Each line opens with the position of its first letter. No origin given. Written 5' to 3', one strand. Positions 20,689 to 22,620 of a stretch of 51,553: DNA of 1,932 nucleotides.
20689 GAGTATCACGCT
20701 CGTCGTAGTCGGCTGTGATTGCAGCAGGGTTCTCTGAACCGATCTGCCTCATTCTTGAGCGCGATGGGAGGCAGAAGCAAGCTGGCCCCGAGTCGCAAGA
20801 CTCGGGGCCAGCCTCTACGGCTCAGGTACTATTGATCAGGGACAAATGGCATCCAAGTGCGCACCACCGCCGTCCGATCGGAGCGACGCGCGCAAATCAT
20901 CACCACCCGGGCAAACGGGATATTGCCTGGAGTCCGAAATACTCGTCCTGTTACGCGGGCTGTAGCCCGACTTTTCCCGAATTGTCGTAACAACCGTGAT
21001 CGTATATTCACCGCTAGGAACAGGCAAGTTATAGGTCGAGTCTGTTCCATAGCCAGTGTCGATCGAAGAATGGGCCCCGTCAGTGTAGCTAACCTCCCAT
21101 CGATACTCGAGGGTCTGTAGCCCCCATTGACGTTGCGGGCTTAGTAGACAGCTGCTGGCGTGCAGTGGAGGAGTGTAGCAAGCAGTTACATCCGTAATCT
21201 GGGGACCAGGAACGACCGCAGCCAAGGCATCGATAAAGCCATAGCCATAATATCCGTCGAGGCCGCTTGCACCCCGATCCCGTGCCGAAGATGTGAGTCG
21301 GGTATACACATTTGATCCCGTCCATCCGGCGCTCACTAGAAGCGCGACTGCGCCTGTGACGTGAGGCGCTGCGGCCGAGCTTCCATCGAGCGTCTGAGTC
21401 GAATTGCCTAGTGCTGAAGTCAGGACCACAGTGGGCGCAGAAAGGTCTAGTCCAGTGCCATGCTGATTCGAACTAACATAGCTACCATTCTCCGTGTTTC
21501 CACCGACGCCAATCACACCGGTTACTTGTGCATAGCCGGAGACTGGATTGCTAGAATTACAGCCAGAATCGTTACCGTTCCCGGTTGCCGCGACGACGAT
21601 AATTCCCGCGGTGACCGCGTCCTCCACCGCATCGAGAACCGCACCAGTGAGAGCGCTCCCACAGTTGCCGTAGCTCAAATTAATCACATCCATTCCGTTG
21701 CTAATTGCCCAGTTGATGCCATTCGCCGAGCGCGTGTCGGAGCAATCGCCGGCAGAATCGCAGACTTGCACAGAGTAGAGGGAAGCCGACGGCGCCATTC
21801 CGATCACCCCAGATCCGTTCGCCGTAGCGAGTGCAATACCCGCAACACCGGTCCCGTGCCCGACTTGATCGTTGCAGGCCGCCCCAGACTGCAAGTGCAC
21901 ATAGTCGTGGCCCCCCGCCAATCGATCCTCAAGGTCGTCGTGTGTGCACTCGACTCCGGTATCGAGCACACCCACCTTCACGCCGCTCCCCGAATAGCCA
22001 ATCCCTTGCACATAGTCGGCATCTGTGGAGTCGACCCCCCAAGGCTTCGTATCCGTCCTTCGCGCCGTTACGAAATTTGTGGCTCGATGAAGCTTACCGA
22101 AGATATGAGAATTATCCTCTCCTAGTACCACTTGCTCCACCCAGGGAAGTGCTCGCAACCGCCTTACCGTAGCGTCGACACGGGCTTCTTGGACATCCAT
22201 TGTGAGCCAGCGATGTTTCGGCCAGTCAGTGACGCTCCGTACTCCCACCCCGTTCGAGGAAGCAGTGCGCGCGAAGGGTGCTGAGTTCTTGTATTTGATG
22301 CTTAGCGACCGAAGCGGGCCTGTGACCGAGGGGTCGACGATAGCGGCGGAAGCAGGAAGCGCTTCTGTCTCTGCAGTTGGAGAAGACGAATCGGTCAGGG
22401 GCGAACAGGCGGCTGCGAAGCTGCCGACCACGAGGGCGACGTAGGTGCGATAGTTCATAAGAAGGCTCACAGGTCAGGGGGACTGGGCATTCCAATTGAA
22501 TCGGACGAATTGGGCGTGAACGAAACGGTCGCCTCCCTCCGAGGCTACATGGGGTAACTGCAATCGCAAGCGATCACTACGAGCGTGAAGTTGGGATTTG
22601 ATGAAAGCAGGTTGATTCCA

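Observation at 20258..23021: Subtilase lipoprotein bracketed by two paralogous, free-standing double I9/propeptide-like lipoproteins: candidate undescribed surface protease control module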

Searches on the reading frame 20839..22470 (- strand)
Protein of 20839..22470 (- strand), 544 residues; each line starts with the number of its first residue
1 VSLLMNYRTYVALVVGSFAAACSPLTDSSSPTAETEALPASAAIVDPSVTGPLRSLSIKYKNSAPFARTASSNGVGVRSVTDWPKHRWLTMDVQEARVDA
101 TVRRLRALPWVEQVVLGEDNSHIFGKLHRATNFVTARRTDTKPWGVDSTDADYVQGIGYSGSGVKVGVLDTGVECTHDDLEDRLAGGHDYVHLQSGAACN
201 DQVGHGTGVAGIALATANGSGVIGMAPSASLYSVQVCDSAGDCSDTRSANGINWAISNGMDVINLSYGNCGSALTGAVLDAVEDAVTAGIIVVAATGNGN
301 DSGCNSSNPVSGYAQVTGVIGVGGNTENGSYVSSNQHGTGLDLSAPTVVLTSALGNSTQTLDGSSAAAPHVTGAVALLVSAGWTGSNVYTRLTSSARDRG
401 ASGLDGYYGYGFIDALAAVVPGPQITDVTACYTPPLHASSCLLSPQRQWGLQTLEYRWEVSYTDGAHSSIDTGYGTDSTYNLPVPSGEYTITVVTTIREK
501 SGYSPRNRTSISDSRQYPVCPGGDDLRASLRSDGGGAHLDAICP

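Call 4: search_protein_families(library=pfam, max_evalue=1, proteins=[window:20839-22470:-])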
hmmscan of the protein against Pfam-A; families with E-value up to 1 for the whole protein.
seq(544 aa): 1 family
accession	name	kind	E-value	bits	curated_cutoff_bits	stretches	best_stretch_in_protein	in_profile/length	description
PF00082.27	Peptidase_S8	-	4.4e-43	148.1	21.8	1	161-411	1-288/288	Subtilase family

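Call 7: search_protein_families(library=ncbifam, max_evalue=1, proteins=[window:20839-22470:-])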
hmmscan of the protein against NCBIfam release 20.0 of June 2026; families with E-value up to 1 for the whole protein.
seq(544 aa): 8 families
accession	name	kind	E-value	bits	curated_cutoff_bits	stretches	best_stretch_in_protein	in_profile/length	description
TIGR03921.1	T7SS_mycosin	equivalog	2.6e-47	161.7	278.75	1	160-422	11-288/353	type VII secretion-associated serine protease mycosin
NF049966.1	QH_SP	equivalog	2.8e-17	62.8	165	1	165-398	1-213/219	subtilisin-like serine protease QhpE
TIGR03895.1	protease_PatA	subfamily_domain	2.6e-09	36.4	421.05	1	205-381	1-179/606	PatA/PatG family cyanobactin maturation protease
NF033595.1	denti_PrtP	equivalog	1.3e-08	33.9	300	1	263-419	342-502/606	dentilisin complex serine proteinase subunit PrtP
NF051851.1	AtpSerPepEprS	equivalog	4.4e-05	21.7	1700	1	142-378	47-317/988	autotransporter serine peptidase EprS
NF040553.1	SGO_0316_fam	subfamily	7.8e-05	20.5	1400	1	188-339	343-507/1486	SGO_0316/SGO_0317 family LPXTG-anchored serine peptidase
NF040809.1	germ_prot_CspBA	exception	0.058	11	1250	1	342-385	435-479/1099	bifunctional germination protease/germinant receptor pseudoprotease CspBA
NF042956.1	IteS_antiphage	equivalog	0.23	9.7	900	1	166-301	259-396/747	S8 family anti-phage peptidase IteS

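Call 41: find_related_loci(query=A3, collection=genome_contigs, flank=4000)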
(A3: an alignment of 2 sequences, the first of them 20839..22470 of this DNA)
Query A3 (544 aa) in genome_contigs; peptide patterns used: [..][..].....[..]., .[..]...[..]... (x = any residue, [..] = any of these).
581 stretches matched a pattern; 397 encode a relative of the query (tblastn E <= 1e-3); the best 80 are kept; 80 distinct loci.
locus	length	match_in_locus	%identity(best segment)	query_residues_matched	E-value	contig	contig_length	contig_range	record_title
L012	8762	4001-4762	38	159-415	2e-38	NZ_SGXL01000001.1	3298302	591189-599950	Fictibacillus sp. BK138 Ga0307661_101, whole genome shotgun sequence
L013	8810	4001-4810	38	159-418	7e-37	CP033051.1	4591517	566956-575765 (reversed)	Rossellomorea marisflavi strain Bac144 chromosome, complete genome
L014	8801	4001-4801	38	143-419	3e-36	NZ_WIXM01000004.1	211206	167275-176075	Gracilibacillus sp. YIM 98692 Scaffold4, whole genome shotgun sequence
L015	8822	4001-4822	38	137-419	9e-36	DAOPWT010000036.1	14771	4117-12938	MAG TPA_asm: Bacillota bacterium isolate AMR_MDS_1359 NODE_4142_length_14771_cov_19.692580, whole genome shotgun sequenc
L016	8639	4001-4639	39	160-380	1e-34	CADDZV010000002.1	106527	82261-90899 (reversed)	Clostridiales bacterium isolate 30 genome assembly, contig: NODE_48_length_106527_cov_8.095244, whole genome shotgun seq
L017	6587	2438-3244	37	137-414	2e-33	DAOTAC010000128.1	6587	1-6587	MAG TPA_asm: Bacillota bacterium isolate AMR_MDS_2043 NODE_9919_length_6587_cov_4.378751, whole genome shotgun sequence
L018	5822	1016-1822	36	137-414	2e-33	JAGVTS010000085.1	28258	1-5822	MAG: Bacillota bacterium isolate THP_Bin_8 THP_Bin_8_scaffold_287, whole genome shotgun sequence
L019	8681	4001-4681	38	143-378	1e-32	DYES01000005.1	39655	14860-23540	MAG TPA_asm: Desulfovirgula sp. isolate Tomsk_54_15 Tomsk_k141_8476, whole genome shotgun sequence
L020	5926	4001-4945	32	108-411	2e-32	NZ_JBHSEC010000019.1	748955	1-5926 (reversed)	Chungangia koreensis strain CCUG 59778 velvet_auto_105_19, whole genome shotgun sequence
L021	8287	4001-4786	35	157-415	2e-31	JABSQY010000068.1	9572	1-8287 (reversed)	MAG: Nanoarchaeales archaeon isolate DT_72 DT-Nanoarchaeia-1_scaffold_69, whole genome shotgun sequence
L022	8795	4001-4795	34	108-378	1e-31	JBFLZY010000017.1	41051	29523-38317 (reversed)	MAG: Bacillota bacterium isolate MAG124 MAG124_17, whole genome shotgun sequence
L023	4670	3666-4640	32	158-491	3e-30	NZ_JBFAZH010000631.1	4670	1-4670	Actinoplanes sp. NPDC051633 NPDC051633_53_B8.ctg-0640, whole genome shotgun sequence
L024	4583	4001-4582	37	140-343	2e-30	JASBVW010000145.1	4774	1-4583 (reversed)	MAG: Bacillota bacterium isolate Bu80 NODE_8653_length_4774_cov_5.190295, whole genome shotgun sequence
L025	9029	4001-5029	33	110-419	4e-29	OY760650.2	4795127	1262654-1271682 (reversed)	MAG: Terriglobia bacterium isolate 5d79d33f-5ea2-468b-941e-0445094ce055 genome assembly, chromosome: 1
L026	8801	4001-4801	33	143-419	5e-29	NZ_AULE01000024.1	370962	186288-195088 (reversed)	Paenibacillus taiwanensis DSM 18679 H509DRAFT_scaffold00005.5_C, whole genome shotgun sequence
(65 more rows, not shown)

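Call 58: find_homologous_proteins(query=window:20839-22470:-, max_evalue=1e-20)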
Query window:20839-22470:- (544 aa): 32 proteins with E <= 1e-20 among 8000 candidates.
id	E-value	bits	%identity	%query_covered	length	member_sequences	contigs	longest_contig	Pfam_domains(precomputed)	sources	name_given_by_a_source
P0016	0.0e+0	1206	100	99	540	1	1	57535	PF00082.28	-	-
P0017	2.9e-124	434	46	93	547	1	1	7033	PF00082.28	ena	-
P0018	1.9e-116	408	44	93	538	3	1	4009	PF00082.28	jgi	-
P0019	5.0e-75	271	40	84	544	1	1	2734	PF00082.28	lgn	-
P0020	5.6e-71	258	35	92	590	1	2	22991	PF00082.28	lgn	-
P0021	1.2e-32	131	41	51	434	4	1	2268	PF00082.28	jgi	jgi:subtilisin family serine protease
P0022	2.6e-31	127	36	47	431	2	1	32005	PF00082.28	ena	-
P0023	7.3e-31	125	35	50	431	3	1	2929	PF00082.28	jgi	jgi:subtilisin family serine protease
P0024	1.1e-30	125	36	51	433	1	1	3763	PF00082.28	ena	-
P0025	1.3e-30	125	38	51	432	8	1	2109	PF00082.28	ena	-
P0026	2.2e-30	124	38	49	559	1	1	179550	PF00082.28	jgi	jgi:hypothetical protein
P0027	5.6e-30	122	37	51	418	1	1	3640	PF00082.28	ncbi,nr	ncbi:MAG TPA: S8 family serine peptidase [Thermoleophilaceae bacterium]|nr:S8 family serine peptidas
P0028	8.6e-30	122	34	51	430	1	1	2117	PF00082.28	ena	-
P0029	1.3e-29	121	39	51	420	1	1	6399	PF00082.28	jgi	jgi:subtilisin family serine protease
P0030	9.6e-29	118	36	48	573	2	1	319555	PF22148.2,PF00082.28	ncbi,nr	ncbi:peptidase S8 [Chengkuizengella sediminis]|nr:peptidase S8 [Chengkuizengella sediminis]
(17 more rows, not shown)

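Call 59: find_encoding_contigs(protein=P0017, flank=6000, max_places=2)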
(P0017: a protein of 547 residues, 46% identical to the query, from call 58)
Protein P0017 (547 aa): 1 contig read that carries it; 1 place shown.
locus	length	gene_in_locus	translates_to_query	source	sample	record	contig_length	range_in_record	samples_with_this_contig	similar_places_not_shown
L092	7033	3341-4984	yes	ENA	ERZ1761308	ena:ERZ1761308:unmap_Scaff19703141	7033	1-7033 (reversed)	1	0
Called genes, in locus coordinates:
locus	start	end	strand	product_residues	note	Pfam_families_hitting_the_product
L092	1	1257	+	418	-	?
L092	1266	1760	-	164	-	PF13302:Acetyltransf_3, PF00583:Acetyltransf_1, PF13673:Acetyltransf_10, PF13508:Acetyltransf_7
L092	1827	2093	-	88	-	-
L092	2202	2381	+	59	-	-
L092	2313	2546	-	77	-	-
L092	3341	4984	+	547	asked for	PF00082:Peptidase_S8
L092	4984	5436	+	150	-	-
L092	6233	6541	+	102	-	-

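Call 60: find_encoding_contigs(protein=P0018, flank=6000, max_places=2)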
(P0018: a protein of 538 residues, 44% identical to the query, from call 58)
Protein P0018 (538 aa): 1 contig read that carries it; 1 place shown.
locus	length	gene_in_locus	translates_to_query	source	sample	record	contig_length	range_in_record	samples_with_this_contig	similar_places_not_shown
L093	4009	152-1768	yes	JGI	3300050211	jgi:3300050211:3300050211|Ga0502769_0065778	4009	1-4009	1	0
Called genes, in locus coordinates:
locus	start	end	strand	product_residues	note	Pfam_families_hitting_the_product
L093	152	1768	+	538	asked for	PF00082:Peptidase_S8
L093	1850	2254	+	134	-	-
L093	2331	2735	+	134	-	-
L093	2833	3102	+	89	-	-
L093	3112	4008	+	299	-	?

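Call 61: find_encoding_contigs(protein=P0020, flank=8000, max_places=2)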
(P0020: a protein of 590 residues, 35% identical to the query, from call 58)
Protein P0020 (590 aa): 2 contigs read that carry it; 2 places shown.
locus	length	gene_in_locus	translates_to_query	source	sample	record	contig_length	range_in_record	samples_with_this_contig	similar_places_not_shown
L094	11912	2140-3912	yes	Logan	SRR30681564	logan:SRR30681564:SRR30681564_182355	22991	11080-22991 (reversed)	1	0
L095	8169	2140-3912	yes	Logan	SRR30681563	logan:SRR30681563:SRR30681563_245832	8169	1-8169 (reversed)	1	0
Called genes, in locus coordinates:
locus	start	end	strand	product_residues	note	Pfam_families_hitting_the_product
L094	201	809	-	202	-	-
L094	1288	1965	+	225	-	PF00072:Response_reg, PF00196:GerE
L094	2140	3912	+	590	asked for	PF00082:Peptidase_S8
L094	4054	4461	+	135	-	-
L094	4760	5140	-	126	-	-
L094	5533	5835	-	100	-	-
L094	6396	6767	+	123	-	-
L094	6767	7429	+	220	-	-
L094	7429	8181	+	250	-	PF07730:HisKA_3 (faint), PF02518:HATPase_c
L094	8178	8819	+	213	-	PF00072:Response_reg, PF00196:GerE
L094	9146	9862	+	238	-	PF08239:SH3_3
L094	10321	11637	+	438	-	-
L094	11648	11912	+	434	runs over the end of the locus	PF04185:Phosphoesterase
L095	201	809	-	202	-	-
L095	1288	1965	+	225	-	PF00072:Response_reg, PF00196:GerE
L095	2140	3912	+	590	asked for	PF00082:Peptidase_S8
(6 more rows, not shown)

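Call 62: find_encoding_contigs(protein=P0019, flank=6000, max_places=2)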
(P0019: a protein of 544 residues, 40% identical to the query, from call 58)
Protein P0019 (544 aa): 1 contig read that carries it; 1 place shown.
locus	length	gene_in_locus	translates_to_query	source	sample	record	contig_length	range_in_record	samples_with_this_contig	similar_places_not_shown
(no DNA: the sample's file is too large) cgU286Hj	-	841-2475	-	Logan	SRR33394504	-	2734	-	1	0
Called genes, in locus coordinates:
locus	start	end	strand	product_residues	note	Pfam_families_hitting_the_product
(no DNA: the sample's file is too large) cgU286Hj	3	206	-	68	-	?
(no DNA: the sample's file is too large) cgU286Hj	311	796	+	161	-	-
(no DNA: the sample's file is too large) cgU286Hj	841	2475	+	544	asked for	PF00082:Peptidase_S8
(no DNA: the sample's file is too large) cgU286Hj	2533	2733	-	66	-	?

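Call 96: search_protein_families(library=pfam, max_evalue=0.1, proteins=[L092:4984-5433:+, L093:1850-2251:+, L094:4054-4458:+, L092:6233-6538:+])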
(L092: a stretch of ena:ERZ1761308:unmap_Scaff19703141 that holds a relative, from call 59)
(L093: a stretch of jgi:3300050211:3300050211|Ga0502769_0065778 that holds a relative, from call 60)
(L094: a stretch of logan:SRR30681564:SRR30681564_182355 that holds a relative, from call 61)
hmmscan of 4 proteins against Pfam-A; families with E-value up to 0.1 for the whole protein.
L092:4984-5433:+ (150 aa): 0 families

L093:1850-2251:+ (134 aa): 0 families

L094:4054-4458:+ (135 aa): 0 families

L092:6233-6538:+ (102 aa): 0 families

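Call 105: search_protein_families(library=padloc, max_evalue=0.01, proteins=[window:20839-22470:-])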
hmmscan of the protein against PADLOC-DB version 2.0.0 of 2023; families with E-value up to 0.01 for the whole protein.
window:20839-22470:- (544 aa): 3 families
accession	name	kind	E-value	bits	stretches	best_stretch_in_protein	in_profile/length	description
PDLC03014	subtilase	-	1.5e-22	78.7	1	157-382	167-359/391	-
PDLC02198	IetS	-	6.5e-07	25.7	1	164-276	254-371/795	-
PDLC02197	IetS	-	0.0013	15.1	1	165-302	260-399/749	-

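Call 107: search_solved_structures(query=window:20839-22470:-, max_evalue=1e-10, show_alignments=1)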
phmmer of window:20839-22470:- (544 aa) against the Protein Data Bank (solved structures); distinct sequences matched with E-value up to 1e-10: 106 (the best 60 are shown).
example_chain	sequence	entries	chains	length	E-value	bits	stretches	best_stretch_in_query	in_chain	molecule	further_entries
3whi_A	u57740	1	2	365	9.4e-45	156.3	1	101-418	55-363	Subtilisin E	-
1bh6_A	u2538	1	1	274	1.3e-44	155.8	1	140-418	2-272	SUBTILISIN DY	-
1scn_E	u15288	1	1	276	2e-44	155.2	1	140-419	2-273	SUBTILISIN CARLSBERG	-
1yu6_A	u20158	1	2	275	2.1e-44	155.2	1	140-418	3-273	Subtilisin Carlsberg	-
1af4_A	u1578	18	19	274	3.1e-44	154.6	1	140-418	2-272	SUBTILISIN CARLSBERG | SUBTILISIN CARLSBERG, TYPE VIII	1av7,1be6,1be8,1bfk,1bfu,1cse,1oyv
1c3l_A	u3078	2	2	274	4.4e-44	154.1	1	140-418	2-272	SUBTILISIN-CARLSBERG | Subtilisin Carlsberg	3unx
4gi3_A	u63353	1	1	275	5.1e-44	153.9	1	140-418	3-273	KerA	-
3qtl_A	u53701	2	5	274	7.8e-44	153.3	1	140-418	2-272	Subtilisin-like serin protease | KerA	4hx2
1sel_A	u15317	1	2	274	1e-43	152.9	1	140-418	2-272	SELENOSUBTILISIN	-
1avt_A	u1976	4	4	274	1e-43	152.9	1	140-418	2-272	SUBTILISIN CARLSBERG, TYPE VIII | KerA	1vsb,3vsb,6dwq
5gl8_A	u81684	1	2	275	1.8e-43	152.1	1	141-418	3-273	Subtilisin NAT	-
1mee_A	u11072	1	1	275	2.1e-43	151.9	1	141-418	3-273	MESENTERICOPEPTIDASE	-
3vyv_A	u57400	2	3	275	2.3e-43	151.7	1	141-418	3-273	Subtilisin NAT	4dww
1sbi_A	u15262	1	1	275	3.1e-43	151.3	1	141-418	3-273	SUBTILISIN 8397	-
6o44_A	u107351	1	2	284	3.1e-43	151.3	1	141-418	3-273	Nattokinase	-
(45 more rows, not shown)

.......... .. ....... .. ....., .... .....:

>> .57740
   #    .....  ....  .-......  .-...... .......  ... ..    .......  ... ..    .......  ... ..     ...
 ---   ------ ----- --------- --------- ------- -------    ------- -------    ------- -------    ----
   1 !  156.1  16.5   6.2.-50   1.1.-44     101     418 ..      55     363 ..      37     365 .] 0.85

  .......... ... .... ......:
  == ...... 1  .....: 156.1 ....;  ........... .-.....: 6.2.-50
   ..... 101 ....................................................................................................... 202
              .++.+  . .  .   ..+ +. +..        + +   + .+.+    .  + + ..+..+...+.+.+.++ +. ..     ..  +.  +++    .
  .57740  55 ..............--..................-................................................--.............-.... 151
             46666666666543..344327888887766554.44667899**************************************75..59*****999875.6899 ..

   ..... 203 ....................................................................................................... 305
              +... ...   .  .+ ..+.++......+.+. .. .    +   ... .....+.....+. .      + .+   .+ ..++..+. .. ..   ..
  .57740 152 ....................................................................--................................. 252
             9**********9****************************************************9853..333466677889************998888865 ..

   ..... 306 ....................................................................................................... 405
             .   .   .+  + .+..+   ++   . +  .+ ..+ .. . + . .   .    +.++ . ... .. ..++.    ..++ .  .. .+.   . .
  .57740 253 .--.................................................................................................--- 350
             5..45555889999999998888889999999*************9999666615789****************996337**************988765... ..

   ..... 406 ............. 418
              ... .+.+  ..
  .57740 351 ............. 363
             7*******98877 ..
